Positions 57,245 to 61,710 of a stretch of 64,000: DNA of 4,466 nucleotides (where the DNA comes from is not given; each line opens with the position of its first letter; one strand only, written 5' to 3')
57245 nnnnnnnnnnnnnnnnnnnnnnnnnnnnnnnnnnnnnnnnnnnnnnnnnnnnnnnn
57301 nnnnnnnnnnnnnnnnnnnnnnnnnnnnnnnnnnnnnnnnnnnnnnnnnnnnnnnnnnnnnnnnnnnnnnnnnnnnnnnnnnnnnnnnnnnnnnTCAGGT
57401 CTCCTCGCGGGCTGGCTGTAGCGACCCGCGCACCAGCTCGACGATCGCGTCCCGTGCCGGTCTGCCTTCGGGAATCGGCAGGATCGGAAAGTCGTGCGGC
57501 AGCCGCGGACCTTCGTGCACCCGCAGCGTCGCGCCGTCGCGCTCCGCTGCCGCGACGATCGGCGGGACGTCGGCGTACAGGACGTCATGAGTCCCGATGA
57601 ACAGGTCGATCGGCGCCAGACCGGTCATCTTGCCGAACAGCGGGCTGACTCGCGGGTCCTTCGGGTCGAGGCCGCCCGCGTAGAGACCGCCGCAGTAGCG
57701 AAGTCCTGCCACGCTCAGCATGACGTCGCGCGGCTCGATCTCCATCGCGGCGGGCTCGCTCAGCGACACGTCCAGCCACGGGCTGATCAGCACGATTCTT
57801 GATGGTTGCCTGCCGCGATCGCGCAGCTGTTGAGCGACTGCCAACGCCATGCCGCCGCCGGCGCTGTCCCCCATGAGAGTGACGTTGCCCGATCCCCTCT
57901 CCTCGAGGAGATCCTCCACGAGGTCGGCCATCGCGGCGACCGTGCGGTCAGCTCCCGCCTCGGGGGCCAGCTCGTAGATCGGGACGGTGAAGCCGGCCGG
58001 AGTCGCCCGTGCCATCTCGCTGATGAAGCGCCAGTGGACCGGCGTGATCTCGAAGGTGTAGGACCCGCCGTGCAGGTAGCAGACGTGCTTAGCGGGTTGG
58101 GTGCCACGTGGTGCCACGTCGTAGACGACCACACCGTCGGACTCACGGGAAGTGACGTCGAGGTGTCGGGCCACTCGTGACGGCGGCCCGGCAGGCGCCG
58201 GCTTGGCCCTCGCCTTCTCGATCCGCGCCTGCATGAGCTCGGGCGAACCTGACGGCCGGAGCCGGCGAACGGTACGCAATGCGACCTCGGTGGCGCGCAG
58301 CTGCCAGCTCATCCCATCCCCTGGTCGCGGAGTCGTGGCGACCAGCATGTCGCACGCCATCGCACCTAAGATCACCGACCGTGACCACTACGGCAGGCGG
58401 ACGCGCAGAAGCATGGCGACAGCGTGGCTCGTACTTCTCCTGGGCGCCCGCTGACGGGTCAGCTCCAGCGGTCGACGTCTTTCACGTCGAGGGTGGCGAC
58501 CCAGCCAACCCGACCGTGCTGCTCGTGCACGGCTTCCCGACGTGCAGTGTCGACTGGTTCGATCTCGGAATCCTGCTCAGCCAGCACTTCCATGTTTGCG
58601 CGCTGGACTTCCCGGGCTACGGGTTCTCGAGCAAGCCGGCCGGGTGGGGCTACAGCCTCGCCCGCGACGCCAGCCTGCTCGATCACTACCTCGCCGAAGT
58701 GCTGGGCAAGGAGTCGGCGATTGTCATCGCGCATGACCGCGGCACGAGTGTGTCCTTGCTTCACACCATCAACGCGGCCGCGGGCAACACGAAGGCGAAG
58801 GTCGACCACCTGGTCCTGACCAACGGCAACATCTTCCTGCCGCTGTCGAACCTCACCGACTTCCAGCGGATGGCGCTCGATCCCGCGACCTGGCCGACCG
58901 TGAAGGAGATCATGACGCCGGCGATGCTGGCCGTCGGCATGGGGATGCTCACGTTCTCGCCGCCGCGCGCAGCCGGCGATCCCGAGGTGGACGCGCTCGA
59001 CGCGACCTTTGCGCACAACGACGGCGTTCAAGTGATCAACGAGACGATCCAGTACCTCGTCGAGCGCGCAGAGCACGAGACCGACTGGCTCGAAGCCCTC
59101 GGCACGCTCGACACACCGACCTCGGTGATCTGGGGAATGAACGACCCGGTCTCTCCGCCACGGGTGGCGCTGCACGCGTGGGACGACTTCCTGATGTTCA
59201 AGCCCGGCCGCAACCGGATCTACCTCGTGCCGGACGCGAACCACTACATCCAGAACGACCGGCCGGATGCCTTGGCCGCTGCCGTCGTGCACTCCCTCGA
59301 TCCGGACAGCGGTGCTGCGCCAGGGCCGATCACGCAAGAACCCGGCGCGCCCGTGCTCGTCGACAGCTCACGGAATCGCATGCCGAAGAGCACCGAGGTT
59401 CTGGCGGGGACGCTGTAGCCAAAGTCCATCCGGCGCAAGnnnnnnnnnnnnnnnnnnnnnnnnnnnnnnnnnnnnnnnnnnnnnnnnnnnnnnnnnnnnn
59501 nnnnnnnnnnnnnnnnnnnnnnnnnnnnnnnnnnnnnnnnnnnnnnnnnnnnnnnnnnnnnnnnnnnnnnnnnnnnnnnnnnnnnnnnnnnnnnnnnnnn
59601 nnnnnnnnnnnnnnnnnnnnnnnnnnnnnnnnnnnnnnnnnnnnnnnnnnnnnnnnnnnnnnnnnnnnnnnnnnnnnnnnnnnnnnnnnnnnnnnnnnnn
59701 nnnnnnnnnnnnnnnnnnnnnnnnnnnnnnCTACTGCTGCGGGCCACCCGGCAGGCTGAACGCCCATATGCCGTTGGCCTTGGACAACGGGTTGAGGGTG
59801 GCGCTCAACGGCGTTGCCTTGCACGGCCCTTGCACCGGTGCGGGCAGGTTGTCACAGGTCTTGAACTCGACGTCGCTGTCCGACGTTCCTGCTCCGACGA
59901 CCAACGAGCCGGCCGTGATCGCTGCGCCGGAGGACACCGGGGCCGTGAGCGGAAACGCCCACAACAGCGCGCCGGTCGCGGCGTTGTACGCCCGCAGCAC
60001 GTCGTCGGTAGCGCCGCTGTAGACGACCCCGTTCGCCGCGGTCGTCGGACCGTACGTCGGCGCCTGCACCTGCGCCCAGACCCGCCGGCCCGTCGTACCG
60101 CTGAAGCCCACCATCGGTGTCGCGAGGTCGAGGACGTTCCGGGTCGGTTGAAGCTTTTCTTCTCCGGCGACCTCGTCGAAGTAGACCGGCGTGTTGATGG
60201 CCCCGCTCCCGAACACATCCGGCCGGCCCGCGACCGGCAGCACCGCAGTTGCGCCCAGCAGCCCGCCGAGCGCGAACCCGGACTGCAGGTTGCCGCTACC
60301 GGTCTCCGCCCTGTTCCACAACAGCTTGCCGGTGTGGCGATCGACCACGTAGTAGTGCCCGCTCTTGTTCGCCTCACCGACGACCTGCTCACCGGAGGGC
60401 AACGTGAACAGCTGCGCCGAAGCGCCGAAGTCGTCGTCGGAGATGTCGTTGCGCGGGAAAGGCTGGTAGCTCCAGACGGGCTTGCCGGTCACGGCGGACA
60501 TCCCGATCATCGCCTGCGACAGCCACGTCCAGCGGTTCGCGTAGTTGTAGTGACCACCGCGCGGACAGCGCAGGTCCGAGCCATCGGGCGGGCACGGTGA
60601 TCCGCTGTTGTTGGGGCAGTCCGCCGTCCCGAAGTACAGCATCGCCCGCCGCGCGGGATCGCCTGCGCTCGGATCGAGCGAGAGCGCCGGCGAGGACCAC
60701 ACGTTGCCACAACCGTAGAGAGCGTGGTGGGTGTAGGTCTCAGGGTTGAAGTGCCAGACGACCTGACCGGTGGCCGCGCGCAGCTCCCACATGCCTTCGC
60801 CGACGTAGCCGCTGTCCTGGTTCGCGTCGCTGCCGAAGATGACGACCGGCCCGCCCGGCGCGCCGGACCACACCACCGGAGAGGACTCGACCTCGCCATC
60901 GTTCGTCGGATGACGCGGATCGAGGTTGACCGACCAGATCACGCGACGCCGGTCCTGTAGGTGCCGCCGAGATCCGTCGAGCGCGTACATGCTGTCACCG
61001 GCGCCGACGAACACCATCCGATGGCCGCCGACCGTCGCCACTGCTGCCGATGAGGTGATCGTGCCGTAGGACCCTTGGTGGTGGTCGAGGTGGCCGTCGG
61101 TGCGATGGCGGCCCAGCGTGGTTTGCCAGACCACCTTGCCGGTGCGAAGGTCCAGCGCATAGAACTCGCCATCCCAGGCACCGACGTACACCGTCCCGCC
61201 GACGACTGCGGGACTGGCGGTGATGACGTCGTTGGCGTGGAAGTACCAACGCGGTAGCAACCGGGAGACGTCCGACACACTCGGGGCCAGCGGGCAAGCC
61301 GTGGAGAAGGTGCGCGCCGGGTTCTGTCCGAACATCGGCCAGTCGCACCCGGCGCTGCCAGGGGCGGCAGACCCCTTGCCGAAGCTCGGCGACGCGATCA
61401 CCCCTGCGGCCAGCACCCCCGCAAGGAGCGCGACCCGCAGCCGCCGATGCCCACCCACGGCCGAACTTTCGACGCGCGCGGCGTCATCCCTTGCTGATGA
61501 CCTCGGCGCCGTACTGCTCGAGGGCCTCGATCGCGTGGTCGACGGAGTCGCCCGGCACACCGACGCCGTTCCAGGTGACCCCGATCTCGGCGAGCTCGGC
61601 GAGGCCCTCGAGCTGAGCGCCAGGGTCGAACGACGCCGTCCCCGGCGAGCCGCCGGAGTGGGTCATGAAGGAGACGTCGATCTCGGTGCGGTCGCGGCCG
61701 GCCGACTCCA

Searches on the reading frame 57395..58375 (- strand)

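Call 55: search_protein_families(library=pfam, proteins=[window:57395-58375:-], max_evalue=0.0001)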
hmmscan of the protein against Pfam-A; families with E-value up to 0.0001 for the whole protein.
window:57395-58375:- (326 aa): 3 families
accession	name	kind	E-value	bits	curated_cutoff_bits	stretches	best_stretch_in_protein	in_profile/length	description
PF07859.19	Abhydrolase_3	-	1.8e-34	119.8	25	1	98-296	1-208/210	alpha/beta hydrolase fold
PF10340.15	Say1_Mug180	-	9.4e-16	58.1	21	1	75-238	101-275/374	Steryl acetyl hydrolase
PF00975.26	Thioesterase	-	1.2e-06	29.3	26.4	1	145-202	47-105/226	Thioesterase domain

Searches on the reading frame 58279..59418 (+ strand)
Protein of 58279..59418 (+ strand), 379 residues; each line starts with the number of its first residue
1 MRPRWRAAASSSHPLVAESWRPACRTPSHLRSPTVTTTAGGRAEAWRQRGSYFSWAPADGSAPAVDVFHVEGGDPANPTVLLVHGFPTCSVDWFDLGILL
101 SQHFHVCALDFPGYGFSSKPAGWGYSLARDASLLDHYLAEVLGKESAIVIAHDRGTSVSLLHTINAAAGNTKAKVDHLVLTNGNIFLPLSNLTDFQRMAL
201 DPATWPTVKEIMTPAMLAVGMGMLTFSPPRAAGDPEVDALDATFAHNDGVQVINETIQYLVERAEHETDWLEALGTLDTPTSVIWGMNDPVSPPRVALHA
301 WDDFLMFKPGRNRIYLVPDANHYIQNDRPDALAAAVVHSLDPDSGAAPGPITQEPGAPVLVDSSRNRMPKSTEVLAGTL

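Call 55: search_protein_families(library=pfam, proteins=[window:58279-59418:+], max_evalue=0.0001)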
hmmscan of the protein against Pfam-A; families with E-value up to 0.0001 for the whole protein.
window:58279-59418:+ (379 aa): 3 families
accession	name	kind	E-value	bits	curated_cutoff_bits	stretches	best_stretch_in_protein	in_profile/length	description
PF00561.26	Abhydrolase_1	-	4.2e-22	79.4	25.8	1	78-328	1-244/245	alpha/beta hydrolase fold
PF12697.13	Abhydrolase_6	-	1e-16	62.7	26.3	1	80-335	1-217/217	Alpha/beta hydrolase family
PF12146.15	Hydrolase_4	-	3.3e-05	23.7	27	1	77-327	4-237/239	Serine aminopeptidase, S33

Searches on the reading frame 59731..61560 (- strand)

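Call 55: search_protein_families(library=pfam, proteins=[window:59731-61560:-], max_evalue=0.0001)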
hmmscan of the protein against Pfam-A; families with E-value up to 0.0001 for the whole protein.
window:59731-61560:- (609 aa): 3 families
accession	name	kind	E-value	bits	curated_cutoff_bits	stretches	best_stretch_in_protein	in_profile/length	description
PF01011.28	PQQ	-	7.5e-23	81.5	26.7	2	348-416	267-337/595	Glucose/ethanol/alcohol dehydrogenase, beta-propeller domain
PF13360.13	PQQ_2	-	1.7e-19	70.8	27.6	2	110-270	22-143/233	Outer membrane protein assembly factor BamB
PF13570.13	Beta-prop_ACSF4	-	5.8e-14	52.7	133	1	104-158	84-140/329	Beta-alanine-activating enzyme, beta-propeller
